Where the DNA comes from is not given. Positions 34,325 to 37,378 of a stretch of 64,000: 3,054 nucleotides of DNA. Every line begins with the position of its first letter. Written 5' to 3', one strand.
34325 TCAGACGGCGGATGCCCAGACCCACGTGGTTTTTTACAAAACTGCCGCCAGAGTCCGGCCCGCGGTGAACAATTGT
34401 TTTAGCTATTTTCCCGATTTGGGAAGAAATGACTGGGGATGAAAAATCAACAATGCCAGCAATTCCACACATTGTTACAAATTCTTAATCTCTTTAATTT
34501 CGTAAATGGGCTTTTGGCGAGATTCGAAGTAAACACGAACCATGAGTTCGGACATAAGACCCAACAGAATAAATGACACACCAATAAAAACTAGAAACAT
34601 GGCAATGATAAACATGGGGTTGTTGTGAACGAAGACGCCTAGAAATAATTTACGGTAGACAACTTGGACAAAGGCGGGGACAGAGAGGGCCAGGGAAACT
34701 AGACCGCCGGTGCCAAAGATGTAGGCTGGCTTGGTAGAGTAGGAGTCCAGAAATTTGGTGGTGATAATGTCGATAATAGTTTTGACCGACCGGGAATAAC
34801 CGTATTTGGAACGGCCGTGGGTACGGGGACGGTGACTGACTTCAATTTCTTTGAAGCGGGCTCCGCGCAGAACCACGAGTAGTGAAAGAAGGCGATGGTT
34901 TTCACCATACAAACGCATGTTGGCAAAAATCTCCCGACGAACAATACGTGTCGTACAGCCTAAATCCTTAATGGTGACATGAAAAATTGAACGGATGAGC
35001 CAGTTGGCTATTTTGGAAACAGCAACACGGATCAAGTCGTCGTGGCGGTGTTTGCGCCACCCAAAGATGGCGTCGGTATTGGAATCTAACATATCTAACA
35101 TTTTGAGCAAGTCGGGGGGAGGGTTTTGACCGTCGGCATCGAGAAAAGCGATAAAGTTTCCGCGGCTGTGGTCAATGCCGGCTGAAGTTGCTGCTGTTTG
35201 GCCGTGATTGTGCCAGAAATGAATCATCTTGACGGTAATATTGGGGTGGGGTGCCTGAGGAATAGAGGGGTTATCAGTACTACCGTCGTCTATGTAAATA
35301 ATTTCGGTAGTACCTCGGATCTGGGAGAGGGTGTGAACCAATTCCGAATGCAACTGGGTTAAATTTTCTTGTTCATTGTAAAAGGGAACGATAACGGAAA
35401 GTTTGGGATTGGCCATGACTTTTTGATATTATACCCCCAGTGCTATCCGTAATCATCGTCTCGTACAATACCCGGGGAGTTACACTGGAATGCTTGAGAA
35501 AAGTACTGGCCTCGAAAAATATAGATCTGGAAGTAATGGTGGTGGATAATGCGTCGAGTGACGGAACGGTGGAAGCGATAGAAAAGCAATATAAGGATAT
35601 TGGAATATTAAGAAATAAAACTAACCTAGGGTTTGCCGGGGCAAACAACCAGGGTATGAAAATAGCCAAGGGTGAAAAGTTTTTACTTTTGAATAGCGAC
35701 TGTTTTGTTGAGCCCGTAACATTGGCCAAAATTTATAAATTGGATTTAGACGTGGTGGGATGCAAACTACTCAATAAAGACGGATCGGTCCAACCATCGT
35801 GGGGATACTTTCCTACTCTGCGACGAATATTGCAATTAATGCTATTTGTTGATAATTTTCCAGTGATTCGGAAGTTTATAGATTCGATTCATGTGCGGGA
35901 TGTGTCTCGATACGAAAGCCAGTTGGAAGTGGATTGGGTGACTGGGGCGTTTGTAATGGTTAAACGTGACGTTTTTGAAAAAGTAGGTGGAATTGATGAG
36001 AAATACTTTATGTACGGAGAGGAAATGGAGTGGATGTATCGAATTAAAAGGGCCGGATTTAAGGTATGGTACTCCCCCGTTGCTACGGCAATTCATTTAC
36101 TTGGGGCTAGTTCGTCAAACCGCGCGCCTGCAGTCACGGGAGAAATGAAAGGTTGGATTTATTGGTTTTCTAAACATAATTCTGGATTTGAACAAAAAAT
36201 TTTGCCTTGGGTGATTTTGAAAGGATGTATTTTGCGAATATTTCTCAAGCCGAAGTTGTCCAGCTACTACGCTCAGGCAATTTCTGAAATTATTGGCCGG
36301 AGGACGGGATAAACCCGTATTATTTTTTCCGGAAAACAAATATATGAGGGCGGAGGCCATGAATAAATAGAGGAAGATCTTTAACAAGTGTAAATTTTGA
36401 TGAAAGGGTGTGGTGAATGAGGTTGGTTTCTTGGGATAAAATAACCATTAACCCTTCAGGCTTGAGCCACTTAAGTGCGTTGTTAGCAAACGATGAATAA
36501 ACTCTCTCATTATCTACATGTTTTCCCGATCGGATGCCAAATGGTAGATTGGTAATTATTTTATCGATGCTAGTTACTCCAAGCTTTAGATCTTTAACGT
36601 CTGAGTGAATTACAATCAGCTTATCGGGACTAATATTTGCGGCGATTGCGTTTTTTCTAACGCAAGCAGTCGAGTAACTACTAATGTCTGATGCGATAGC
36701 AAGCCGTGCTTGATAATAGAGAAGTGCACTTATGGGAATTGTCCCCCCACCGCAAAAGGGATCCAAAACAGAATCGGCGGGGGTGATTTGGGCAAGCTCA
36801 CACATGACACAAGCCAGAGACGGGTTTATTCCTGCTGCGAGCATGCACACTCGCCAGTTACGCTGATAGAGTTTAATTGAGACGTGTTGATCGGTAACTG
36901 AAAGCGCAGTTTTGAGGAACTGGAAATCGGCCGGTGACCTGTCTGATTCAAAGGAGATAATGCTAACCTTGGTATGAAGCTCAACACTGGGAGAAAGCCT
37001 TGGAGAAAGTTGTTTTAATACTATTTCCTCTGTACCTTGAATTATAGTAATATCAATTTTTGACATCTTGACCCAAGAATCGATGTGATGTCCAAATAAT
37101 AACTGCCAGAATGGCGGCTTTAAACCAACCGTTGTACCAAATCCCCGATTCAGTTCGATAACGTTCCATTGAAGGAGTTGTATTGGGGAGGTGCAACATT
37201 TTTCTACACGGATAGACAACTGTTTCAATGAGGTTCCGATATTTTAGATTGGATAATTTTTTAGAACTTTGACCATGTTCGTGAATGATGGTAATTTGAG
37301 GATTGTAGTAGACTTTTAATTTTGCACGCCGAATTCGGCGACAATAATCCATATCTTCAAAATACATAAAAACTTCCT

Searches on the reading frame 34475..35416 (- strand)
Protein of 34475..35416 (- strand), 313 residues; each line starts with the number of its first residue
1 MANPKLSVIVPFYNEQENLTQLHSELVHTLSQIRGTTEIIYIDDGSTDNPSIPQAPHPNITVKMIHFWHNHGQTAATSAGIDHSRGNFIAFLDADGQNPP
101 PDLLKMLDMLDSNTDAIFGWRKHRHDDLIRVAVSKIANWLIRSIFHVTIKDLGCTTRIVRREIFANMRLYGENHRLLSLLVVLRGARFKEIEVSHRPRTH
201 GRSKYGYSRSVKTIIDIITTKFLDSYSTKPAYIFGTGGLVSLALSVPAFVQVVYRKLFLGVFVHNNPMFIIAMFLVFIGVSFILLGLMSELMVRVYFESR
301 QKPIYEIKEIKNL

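Call 7: search_protein_families(library=pfam, proteins=[window:34475-35416:-], max_evalue=0.01)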
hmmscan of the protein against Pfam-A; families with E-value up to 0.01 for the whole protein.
window:34475-35416:- (313 aa): 3 families
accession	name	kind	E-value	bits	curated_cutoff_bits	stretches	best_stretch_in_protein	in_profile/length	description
PF00535.33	Glycos_transf_2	-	5.8e-24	85.3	23.3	1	7-164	1-164/168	Glycosyl transferase family 2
PF10111.15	Glyco_tranf_2_2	-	2.7e-06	27.5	27.3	1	7-111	1-107/276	Glycosyltransferase like family 2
PF13641.12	Glyco_tranf_2_3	-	0.00081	19.9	27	1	4-110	1-111/230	Glycosyltransferase like family 2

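Call 44: search_solved_structures(query=window:34475-35416:-, max_evalue=0.001)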
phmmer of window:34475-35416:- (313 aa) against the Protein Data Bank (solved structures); distinct sequences matched with E-value up to 0.001: 15.
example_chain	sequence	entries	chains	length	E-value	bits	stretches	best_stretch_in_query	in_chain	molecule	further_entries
9bhc_C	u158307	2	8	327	4.3e-40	141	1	5-310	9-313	Undecaprenyl-phosphate 4-deoxy-4-formamido-L-arabinose transferase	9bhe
8vxh_A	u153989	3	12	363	6.1e-40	140.5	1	5-310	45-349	Undecaprenyl-phosphate 4-deoxy-4-formamido-L-arabinose transferase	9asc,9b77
9hwj_A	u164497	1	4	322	1.9e-39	138.9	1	5-310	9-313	Undecaprenyl-phosphate 4-deoxy-4-formamido-L-arabinose transferase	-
5eke_A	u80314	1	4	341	9.4e-31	110.4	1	4-310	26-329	Uncharacterized glycosyltransferase sll0501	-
5ekp_C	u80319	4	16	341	1.7e-30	109.5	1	4-310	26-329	Uncharacterized glycosyltransferase sll0501 | Glycosyltransferase sll0501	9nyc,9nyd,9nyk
9nye_A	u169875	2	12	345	1.7e-30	109.5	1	4-310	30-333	Glycosyltransferase sll0501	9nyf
5mlz_A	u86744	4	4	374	4.1e-12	49.1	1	4-204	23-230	Dolichol monophosphate mannose synthase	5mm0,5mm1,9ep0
3bcv_A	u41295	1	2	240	1.5e-09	40.8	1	4-120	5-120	Putative glycosyltransferase protein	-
5hea_A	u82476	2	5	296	9.2e-09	38.2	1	6-96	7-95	Putative glycosyltransferase (GalT1)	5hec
9jma_A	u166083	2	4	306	2e-08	37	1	6-118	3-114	GalNAc(5)-diNAcBac-PP-undecaprenol beta-1,3-glucosyltransferase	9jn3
6yv7_B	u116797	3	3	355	6e-06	28.9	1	3-104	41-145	Glycosyl transferase, family 2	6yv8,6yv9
6yv7_A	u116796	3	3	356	6.1e-06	28.9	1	3-104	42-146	Glycosyl transferase, family 2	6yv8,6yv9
2z87_A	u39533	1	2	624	6.3e-06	28.8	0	4-143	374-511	Chondroitin synthase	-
2z86_A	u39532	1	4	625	6.4e-06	28.8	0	4-143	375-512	Chondroitin synthase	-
6p61_A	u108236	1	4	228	0.00095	21.7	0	4-97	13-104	Glycosyltransferase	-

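Call 52: search_protein_families(library=ncbifam, proteins=[window:34475-35416:-], max_evalue=0.01)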
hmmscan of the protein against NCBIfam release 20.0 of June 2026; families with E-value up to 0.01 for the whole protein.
window:34475-35416:- (313 aa): 18 families
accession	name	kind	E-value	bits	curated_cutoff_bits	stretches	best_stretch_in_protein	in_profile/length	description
NF007986.1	PRK10714.1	equivalog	1.7e-46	158.7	529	1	5-310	7-311/316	undecaprenyl-phosphate 4-deoxy-4-formamido-L-arabinose transferase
NF047588.1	GlcsyltransPgfSStrep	equivalog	2e-34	119.2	500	1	5-309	2-304/308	glycosyltransferase PgfS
TIGR04182.1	glyco_TIGR04182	equivalog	1.1e-19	70.9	325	1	6-299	2-289/293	S-layer glycoprotein N-glycosyltransferase AglJ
TIGR03965.1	mycofact_glyco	equivalog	1e-13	51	280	1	4-108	74-177/467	mycofactocin biosynthesis glycosyltransferase MftF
NF007482.0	PRK10073.1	equivalog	2e-13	50.1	423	1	3-110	5-110/334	glycosyltransferase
TIGR04283.1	glyco_like_mftF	equivalog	3.5e-12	46.4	182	1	6-175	1-158/221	TIGR04283 family arsenosugar biosynthesis glycosyltransferase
NF047683.1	TeichurnBiosyTuaG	equivalog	6.3e-11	42.4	400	1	3-119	5-119/252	teichuronic acid biosynthesis protein TuaG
TIGR03937.1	PgaC_IcaA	equivalog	9.4e-11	41.3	422.3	1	3-96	44-136/407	poly-beta-1,6-N-acetyl-D-glucosamine synthase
NF041875.1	EPS_EpsD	equivalog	2.8e-10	40.1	370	1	6-105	1-98/325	exopolysaccharide biosynthesis glycosyltransferase EpsD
NF058614.1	PPMAGASynPpgS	equivalog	2.1e-09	37.1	370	1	8-163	4-161/226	polyprenyl-phospho-N-acetylgalactosaminyl synthase PpgS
NF050819.1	PolSacchBiosHfsG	equivalog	2.6e-07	30.1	500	1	2-119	10-127/302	polysaccharide biosynthesis protein HfsG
NF038302.1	EPS_HpsE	equivalog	4.9e-06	25.7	300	1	5-96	2-97/307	hormogonium polysaccharide biosynthesis glycosyltransferase HpsE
TIGR04242.1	nodulat_NodC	equivalog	9.3e-06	24.8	550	1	3-119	47-166/395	chitooligosaccharide synthase NodC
TIGR03111.1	glyc2_xrt_Gpos1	hypoth_equivalog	1.5e-05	24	363.95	1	3-115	48-161/439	TIGR03111 family XrtG-associated glycosyltransferase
NF010496.0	PRK13915.1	equivalog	1.9e-05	23.9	262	1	5-107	32-138/307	glucosyl-3-phosphoglycerate synthase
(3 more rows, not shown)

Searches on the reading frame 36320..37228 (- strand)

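Call 8: search_protein_families(library=pfam, proteins=[window:36320-37228:-], max_evalue=0.01)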
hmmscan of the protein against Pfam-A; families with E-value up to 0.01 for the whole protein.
window:36320-37228:- (302 aa): 7 families
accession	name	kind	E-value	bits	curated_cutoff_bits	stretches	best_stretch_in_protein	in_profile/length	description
PF01170.24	UPF0020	-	5.4e-27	95.2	22.3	1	123-278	1-179/197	RMKL-like, methyltransferase domain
PF05175.20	MTS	-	1.1e-09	38.6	23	1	150-282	31-157/170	Methyltransferase small domain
PF02475.24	TRM5-TYW2_MTfase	-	0.00013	22.4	28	1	148-229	34-113/164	TRM5/TYW2 methyltransferase domain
PF09445.16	Methyltransf_15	-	0.00015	21.8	22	1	153-231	3-82/165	RNA cap guanine-N2 methyltransferase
PF13847.12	Methyltransf_31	-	0.00058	20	27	1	149-275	2-123/145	Methyltransferase domain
PF02353.26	CMAS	-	0.0018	18.1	27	1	142-267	54-168/273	Mycolic acid cyclopropane synthetase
PF13649.12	Methyltransf_25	-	0.0028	18.8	27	1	154-259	1-97/97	Methyltransferase domain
